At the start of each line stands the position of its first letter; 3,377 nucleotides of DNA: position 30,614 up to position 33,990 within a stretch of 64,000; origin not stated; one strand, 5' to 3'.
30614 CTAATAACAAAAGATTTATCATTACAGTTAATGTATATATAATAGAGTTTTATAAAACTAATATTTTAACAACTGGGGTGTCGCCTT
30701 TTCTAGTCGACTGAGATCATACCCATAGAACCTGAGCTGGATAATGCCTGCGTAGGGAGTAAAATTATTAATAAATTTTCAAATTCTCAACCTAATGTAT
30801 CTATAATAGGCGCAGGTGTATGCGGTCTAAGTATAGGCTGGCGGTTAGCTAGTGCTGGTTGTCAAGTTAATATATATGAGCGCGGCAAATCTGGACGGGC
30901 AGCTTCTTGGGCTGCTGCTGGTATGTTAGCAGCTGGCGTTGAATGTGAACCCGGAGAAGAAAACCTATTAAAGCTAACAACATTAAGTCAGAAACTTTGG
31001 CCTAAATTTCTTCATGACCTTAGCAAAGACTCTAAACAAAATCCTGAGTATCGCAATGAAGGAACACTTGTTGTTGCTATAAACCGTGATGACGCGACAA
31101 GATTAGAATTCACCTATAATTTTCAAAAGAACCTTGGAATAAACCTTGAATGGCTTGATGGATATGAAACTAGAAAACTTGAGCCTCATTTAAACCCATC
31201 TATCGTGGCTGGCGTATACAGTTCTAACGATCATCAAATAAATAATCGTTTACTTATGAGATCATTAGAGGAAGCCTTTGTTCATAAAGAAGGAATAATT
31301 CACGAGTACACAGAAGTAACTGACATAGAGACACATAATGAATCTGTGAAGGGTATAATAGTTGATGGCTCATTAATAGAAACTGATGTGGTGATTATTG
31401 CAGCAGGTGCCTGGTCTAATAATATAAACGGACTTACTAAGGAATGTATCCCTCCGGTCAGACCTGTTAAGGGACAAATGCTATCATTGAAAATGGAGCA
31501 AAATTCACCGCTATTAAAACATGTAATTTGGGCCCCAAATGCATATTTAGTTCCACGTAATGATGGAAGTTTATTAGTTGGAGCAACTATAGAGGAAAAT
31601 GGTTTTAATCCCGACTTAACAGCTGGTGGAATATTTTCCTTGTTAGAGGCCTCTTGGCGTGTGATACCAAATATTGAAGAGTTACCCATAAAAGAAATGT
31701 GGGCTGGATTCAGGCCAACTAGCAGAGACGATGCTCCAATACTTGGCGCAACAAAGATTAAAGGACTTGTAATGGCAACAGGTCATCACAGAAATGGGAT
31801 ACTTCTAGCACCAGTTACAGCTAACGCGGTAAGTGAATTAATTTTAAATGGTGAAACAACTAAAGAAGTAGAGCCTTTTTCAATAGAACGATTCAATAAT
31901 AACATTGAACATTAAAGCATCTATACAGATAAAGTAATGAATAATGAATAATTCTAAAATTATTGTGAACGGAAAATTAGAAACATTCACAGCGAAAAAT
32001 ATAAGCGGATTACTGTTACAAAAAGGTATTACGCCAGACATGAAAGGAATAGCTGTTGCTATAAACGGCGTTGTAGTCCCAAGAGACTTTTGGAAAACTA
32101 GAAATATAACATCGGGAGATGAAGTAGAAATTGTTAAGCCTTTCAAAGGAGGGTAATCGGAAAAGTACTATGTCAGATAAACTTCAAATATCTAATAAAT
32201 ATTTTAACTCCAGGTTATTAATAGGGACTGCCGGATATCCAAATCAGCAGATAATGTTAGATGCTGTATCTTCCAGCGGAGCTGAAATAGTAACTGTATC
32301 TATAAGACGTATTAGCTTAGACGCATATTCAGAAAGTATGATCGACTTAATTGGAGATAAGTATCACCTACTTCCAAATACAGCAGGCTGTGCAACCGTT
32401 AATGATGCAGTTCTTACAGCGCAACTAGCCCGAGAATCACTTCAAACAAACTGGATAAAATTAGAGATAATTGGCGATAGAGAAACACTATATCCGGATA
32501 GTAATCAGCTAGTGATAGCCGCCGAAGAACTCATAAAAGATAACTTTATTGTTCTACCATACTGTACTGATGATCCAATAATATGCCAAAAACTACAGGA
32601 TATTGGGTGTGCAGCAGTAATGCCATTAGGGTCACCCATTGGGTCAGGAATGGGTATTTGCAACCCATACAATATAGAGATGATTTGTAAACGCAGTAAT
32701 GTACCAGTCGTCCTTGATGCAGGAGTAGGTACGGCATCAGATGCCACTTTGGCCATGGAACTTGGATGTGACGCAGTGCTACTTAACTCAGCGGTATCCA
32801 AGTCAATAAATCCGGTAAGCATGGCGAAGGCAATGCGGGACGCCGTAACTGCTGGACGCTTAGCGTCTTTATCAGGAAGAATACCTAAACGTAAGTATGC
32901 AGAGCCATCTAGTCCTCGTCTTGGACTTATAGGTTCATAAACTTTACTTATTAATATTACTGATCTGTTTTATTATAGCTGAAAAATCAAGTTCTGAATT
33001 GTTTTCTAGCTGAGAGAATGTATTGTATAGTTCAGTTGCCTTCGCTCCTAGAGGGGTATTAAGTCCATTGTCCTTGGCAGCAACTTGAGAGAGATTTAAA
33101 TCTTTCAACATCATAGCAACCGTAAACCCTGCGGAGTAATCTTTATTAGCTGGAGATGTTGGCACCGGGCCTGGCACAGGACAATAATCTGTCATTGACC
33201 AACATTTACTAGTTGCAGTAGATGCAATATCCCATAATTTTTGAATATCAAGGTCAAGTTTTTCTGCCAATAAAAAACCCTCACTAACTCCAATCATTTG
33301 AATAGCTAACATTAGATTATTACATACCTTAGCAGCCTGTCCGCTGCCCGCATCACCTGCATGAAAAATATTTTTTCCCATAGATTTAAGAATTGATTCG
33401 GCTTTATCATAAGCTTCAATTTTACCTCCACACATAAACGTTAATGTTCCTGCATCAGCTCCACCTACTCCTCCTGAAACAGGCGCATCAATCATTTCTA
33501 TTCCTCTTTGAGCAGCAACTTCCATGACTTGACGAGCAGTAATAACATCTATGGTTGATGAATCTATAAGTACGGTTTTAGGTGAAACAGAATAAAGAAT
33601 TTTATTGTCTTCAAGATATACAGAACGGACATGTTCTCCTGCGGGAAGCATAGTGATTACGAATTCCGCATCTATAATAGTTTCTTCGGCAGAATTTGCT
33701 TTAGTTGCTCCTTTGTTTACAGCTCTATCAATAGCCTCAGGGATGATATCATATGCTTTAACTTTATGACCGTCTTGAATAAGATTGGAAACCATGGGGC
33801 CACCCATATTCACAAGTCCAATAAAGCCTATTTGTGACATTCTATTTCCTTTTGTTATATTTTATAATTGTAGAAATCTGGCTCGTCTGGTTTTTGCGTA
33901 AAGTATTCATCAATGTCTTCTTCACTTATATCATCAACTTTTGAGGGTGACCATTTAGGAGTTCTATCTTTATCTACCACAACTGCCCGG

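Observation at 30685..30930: Textbook TPP riboswitch driving thiO-thiS-thiG, with thiO apparently initiating at a non-AUG (AUU) codon directly after the aptamer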

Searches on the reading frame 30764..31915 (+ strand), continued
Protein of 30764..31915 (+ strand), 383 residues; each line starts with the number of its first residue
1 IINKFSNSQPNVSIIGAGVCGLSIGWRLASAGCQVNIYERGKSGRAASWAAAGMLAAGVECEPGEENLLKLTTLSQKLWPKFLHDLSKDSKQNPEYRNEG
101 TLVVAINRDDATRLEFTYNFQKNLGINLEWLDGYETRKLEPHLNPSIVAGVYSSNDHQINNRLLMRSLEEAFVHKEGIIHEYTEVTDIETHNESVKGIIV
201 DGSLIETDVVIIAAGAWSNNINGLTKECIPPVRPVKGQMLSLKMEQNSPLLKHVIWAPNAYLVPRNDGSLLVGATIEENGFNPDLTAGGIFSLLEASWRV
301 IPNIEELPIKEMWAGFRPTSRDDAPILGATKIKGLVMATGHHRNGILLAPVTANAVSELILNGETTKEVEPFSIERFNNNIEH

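Call 50: search_protein_families(library=ncbifam, proteins=[window:30764-31915:+, window:30923-31915:+])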
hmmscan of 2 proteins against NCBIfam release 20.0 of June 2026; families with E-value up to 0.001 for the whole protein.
window:30764-31915:+ (383 aa): 33 families (the best 25 are shown)
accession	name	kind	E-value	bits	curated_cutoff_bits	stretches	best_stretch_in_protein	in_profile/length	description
TIGR02352.1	thiamin_ThiO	equivalog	5.7e-103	344.7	250.8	1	12-363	1-350/351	glycine oxidase ThiO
NF001933.0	PRK00711.1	subfamily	1.6e-36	126.2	383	2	67-380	107-419/429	D-amino acid dehydrogenase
TIGR03197.1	MnmC_Cterm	equivalog_domain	5.2e-27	94.9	174.2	1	12-331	2-317/400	FAD-dependent 5-carboxymethylaminomethyl-2-thiouridine(34) oxidoreductase MnmC1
NF002480.1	PRK01747.1-1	equivalog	1.2e-22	80.2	540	1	7-332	246-567/645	bifunctional tRNA (5-methylaminomethyl-2-thiouridine)(34)-methyltransferase MnmC2/FAD-dependent 5-carboxymethylaminomethyl-2-thiouridine(34)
NF033460.1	glycerol3P_ox_II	equivalog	2.7e-21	76.2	460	1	11-360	3-360/361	type 2 glycerol-3-phosphate oxidase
NF009074.0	PRK12409.1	equivalog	1.7e-20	73.5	494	1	82-362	117-405/410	D-amino acid dehydrogenase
TIGR01373.1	soxB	subfamily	5.6e-18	65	529.45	1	11-379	32-401/407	sarcosine oxidase subunit beta family protein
NF008726.1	PRK11728.1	equivalog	1e-16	60.8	299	1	12-256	3-240/389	L-2-hydroxyglutarate oxidase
TIGR03377.1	glycerol3P_GlpA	equivalog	2.4e-15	56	552.8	1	100-325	81-312/530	anaerobic glycerol-3-phosphate dehydrogenase subunit GlpA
TIGR03364.1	HpnW_proposed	hypoth_equivalog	6e-15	55.2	285.1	1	11-254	2-232/365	TIGR03364 family FAD-dependent oxidoreductase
NF040813.1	pro_dh_Thprot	equivalog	3.2e-14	52.8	600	1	180-376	182-361/362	D-proline dehydrogenase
NF002481.1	PRK01747.1-2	equivalog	3.6e-14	52.5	600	1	8-330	237-526/611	bifunctional tRNA (5-methylaminomethyl-2-thiouridine)(34)-methyltransferase MnmC2/FAD-dependent 5-carboxymethylaminomethyl-2-thiouridine(34)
NF050086.1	pipecolate_AmaA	exception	3e-12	45.9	600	1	7-220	23-239/425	L-pipecolate oxidase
NF008313.0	PRK11101.1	equivalog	6.8e-11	41.4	425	1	6-346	5-344/548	anaerobic glycerol-3-phosphate dehydrogenase subunit A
TIGR01377.1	soxA_mon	subfamily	2.6e-09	36.4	479.65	1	12-221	3-203/381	amino oxidase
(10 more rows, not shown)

window:30923-31915:+ (330 aa): 17 families
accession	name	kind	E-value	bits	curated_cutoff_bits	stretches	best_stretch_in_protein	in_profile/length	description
TIGR02352.1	thiamin_ThiO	equivalog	1.3e-83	281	250.8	1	1-310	43-350/351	glycine oxidase ThiO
NF001933.0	PRK00711.1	subfamily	2.3e-29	102.7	383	1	14-327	107-419/429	D-amino acid dehydrogenase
TIGR01373.1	soxB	subfamily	5.2e-17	61.8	529.45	1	20-326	92-401/407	sarcosine oxidase subunit beta family protein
TIGR03197.1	MnmC_Cterm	equivalog_domain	1.2e-16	60.8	174.2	1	95-278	134-317/400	FAD-dependent 5-carboxymethylaminomethyl-2-thiouridine(34) oxidoreductase MnmC1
NF009074.0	PRK12409.1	equivalog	4.3e-16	59.1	494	1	29-309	117-405/410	D-amino acid dehydrogenase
TIGR03377.1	glycerol3P_GlpA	equivalog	2.1e-15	56.3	552.8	1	48-273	82-313/530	anaerobic glycerol-3-phosphate dehydrogenase subunit GlpA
NF033460.1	glycerol3P_ox_II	equivalog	3.2e-14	52.8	460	1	5-307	51-360/361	type 2 glycerol-3-phosphate oxidase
NF002480.1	PRK01747.1-1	equivalog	1.3e-12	46.9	540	1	38-279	326-567/645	bifunctional tRNA (5-methylaminomethyl-2-thiouridine)(34)-methyltransferase MnmC2/FAD-dependent 5-carboxymethylaminomethyl-2-thiouridine(34)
NF008726.1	PRK11728.1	equivalog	1.3e-11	44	299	1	39-203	79-240/389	L-2-hydroxyglutarate oxidase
NF040813.1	pro_dh_Thprot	equivalog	4.6e-10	39.1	600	1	127-323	182-361/362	D-proline dehydrogenase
NF008313.0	PRK11101.1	equivalog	7.5e-10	38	425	1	49-293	92-344/548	anaerobic glycerol-3-phosphate dehydrogenase subunit A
TIGR01377.1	soxA_mon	subfamily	6.9e-08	31.7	479.65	0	72-168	107-203/381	amino oxidase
TIGR03364.1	HpnW_proposed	hypoth_equivalog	2.4e-07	30.1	285.1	1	40-201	75-232/365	TIGR03364 family FAD-dependent oxidoreductase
NF002481.1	PRK01747.1-2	equivalog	1.1e-06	27.8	600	1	96-277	355-526/611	bifunctional tRNA (5-methylaminomethyl-2-thiouridine)(34)-methyltransferase MnmC2/FAD-dependent 5-carboxymethylaminomethyl-2-thiouridine(34)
NF008425.0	PRK11259.1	equivalog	3.8e-06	26.1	257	1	32-181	75-221/377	N-methyl-L-tryptophan oxidase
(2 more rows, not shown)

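Call 66: search_dna_similar(query=window:30797-31915:+, collection=plasmids, mode=protein, max_rows=40, max_evalue=1e-40)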
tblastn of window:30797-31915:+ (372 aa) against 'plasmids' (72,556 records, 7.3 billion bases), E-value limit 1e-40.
Records with a match: 10; places in all: 10; records where one place covers at least 80% of the query: 9.
Best place of each record, by identity: <60% 10.
By first word of the organism name: Azospirillum 7; Methylobacterium 1; Bacillus 1; Nonomuraea 1.
By predicted mobility (MOB-suite, as given by PLSDB): non-mobilizable 10.
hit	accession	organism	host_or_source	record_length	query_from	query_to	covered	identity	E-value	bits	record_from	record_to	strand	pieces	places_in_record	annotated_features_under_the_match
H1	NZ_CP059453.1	Azospirillum brasilense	Prokaryotes,soil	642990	1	368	99%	54.6%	1e-127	410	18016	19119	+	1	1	thiO: glycine oxidase ThiO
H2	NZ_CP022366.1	Azospirillum sp. TSH58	single cell,paddy soils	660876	1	368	99%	54.3%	4e-125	404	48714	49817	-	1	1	thiO: glycine oxidase ThiO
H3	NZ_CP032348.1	Azospirillum brasilense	soil sample,Agricultural field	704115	1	368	99%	54.1%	7e-125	403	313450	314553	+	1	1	thiO: glycine oxidase ThiO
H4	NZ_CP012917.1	Azospirillum brasilense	Digitaria eriantha,microbe,root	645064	1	368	99%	54.1%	3e-124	401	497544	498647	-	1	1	thiO: glycine oxidase ThiO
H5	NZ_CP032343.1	Azospirillum brasilense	soil sample,Agricultural field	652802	1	368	99%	54.1%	3e-124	401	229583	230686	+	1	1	thiO: glycine oxidase ThiO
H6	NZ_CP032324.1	Azospirillum argentinense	soil sample,Agricultural field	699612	1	368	99%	53.8%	2e-127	410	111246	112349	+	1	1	thiO: glycine oxidase ThiO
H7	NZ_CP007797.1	Azospirillum argentinense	Triticum aestivum L.,Root,wheat ...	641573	1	368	99%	53.5%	2e-124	401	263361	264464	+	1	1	thiO: glycine oxidase ThiO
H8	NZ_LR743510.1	Methylobacterium bullatum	-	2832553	1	371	100%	43.4%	9e-86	290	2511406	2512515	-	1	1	none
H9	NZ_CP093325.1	Bacillus sp. N5-665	whole organism,peat soil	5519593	1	349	94%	33.8%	3e-45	173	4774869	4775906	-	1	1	none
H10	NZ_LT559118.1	Nonomuraea gerenzanensis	-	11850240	84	368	77%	35.4%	8e-43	166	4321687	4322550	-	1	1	none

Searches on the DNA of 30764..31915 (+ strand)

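Call 57: search_rna_families(sources=[L001, L002, L010, L095, L012, L014, L017, L021, L026, L037, L048, L050, L053, L064, L077, L087, L091, L018, L023, L061], threshold=gathering)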
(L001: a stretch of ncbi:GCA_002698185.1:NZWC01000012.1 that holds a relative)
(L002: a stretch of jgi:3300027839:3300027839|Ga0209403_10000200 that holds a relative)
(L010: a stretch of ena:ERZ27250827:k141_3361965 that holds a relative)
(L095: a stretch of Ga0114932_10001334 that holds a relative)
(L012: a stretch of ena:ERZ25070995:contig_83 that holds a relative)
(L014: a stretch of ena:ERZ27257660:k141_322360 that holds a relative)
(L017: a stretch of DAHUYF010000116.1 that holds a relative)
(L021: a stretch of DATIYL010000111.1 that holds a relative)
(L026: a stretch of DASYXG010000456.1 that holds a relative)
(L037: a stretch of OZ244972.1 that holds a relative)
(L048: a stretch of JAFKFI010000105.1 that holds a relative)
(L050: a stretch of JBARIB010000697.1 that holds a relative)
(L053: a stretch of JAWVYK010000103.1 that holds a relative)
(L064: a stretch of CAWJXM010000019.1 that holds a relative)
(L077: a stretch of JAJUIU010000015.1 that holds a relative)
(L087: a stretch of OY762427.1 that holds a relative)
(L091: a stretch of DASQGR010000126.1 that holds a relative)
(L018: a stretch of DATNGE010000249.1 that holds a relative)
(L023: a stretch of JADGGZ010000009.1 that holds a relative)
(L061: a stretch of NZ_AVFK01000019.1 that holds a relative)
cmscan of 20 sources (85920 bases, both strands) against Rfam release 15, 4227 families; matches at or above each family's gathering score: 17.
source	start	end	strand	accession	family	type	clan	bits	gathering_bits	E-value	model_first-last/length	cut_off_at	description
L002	2830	2928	+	RF00059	TPP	Cis-reg; riboswitch;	-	68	54.3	4.2e-11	1-105/105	no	TPP riboswitch aptamer (THI element)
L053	1404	1501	+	RF00059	TPP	Cis-reg; riboswitch;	-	67.6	54.3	5.4e-11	1-105/105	no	TPP riboswitch aptamer (THI element)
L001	2875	2973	+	RF00059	TPP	Cis-reg; riboswitch;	-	66.5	54.3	9.6e-11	1-105/105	no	TPP riboswitch aptamer (THI element)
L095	614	712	+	RF00059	TPP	Cis-reg; riboswitch;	-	66.5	54.3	9.6e-11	1-105/105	no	TPP riboswitch aptamer (THI element)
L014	1415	1512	+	RF00059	TPP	Cis-reg; riboswitch;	-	65.4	54.3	1.9e-10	1-105/105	no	TPP riboswitch aptamer (THI element)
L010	1607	1705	+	RF00059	TPP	Cis-reg; riboswitch;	-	64.9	54.3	2.4e-10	1-105/105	no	TPP riboswitch aptamer (THI element)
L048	1393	1491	+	RF00059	TPP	Cis-reg; riboswitch;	-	64.7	54.3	2.7e-10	1-105/105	no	TPP riboswitch aptamer (THI element)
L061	1383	1482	+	RF00059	TPP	Cis-reg; riboswitch;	-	64.5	54.3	3e-10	1-105/105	no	TPP riboswitch aptamer (THI element)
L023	1390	1489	+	RF00059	TPP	Cis-reg; riboswitch;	-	64.2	54.3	3.7e-10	1-105/105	no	TPP riboswitch aptamer (THI element)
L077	1380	1481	+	RF00059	TPP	Cis-reg; riboswitch;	-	63.2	54.3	6.3e-10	1-105/105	no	TPP riboswitch aptamer (THI element)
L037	1332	1431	+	RF00059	TPP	Cis-reg; riboswitch;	-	60.2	54.3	3.4e-09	1-105/105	no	TPP riboswitch aptamer (THI element)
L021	1396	1492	+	RF00059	TPP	Cis-reg; riboswitch;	-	59.8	54.3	4.4e-09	1-105/105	no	TPP riboswitch aptamer (THI element)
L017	1395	1490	+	RF00059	TPP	Cis-reg; riboswitch;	-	59.4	54.3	5.6e-09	1-105/105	no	TPP riboswitch aptamer (THI element)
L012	1477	1575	+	RF00059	TPP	Cis-reg; riboswitch;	-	59.2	54.3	6e-09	1-105/105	no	TPP riboswitch aptamer (THI element)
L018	1412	1507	+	RF00059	TPP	Cis-reg; riboswitch;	-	59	54.3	7e-09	1-105/105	no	TPP riboswitch aptamer (THI element)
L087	1351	1473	+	RF00059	TPP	Cis-reg; riboswitch;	-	55.8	54.3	4.1e-08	1-105/105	no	TPP riboswitch aptamer (THI element)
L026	2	73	-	RF00519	suhB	Gene; sRNA;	CL00108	42.2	41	3.5e-05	1-77/77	no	Makes More Granules Regulator RNA (mmgR)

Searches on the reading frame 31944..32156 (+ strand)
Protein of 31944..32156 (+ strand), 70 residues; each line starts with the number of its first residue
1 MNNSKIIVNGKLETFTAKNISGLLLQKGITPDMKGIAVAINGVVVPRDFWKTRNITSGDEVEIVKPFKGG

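Call 50: search_protein_families(library=ncbifam, proteins=[window:31944-32156:+])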
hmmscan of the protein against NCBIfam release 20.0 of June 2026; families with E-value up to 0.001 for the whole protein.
window:31944-32156:+ (70 aa): 1 family
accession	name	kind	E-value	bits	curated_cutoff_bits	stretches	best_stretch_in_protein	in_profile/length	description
TIGR01683.1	thiS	equivalog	1.1e-14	54.5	37.45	1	6-70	1-64/64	sulfur carrier protein ThiS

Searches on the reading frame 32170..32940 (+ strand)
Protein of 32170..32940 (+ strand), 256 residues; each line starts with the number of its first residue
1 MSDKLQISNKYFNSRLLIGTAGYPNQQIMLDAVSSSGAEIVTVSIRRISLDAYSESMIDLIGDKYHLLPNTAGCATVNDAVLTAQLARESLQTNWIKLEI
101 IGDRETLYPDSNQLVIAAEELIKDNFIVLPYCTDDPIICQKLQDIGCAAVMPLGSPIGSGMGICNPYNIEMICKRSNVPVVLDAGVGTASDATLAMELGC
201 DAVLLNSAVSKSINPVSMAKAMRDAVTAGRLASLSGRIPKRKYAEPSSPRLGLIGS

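Call 50: search_protein_families(library=ncbifam, proteins=[window:32170-32940:+])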
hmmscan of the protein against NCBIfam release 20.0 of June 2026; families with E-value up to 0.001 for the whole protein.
window:32170-32940:+ (256 aa): 3 families
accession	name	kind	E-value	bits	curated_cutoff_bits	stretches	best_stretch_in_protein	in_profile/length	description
TIGR00343.1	TIGR00343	equivalog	2.5e-08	33.8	438.45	1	170-227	190-249/287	pyridoxal 5'-phosphate synthase lyase subunit PdxS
NF003215.0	PRK04180.1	equivalog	5.9e-08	32.5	395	1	169-227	200-260/298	pyridoxal 5'-phosphate synthase lyase subunit PdxS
NF003302.0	PRK04302.1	subfamily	4.4e-06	26.6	132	1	172-218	167-214/223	triose-phosphate isomerase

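Call 62: search_protein_families(library=pfam, proteins=[window:32170-32940:+])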
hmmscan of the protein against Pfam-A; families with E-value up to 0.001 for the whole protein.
window:32170-32940:+ (256 aa): 2 families
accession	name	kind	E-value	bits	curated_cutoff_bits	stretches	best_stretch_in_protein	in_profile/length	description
PF05690.20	ThiG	-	2.3e-104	348.6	23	1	7-249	2-247/247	Thiazole biosynthesis protein ThiG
PF00977.27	His_biosynth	-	0.00046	20.2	23.6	0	169-216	65-112/228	Histidine biosynthesis protein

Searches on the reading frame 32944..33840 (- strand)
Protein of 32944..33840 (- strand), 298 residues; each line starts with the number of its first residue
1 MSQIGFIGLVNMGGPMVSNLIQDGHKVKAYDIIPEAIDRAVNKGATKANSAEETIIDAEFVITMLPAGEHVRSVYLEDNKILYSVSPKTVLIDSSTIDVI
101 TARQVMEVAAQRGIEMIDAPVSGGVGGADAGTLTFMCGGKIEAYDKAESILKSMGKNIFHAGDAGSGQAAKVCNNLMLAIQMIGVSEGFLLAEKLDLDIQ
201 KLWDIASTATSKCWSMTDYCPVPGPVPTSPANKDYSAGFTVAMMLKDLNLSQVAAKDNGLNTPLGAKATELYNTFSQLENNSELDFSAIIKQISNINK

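Call 62: search_protein_families(library=pfam, proteins=[window:32944-33840:-])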
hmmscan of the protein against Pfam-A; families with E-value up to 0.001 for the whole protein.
window:32944-33840:- (298 aa): 3 families
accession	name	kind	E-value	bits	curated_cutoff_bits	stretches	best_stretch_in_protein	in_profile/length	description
PF03446.21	NAD_binding_2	-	9.6e-52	175.7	21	1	3-162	1-161/161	NAD binding domain of 6-phosphogluconate dehydrogenase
PF14833.11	NAD_binding_11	-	1.6e-28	99.8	30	1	165-291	1-120/122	NAD-binding of NADP-dependent 3-hydroxyisobutyrate dehydrogenase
PF03807.23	F420_oxidored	-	0.00012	23.1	21.6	1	3-69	1-71/94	NADP oxidoreductase coenzyme F420-dependent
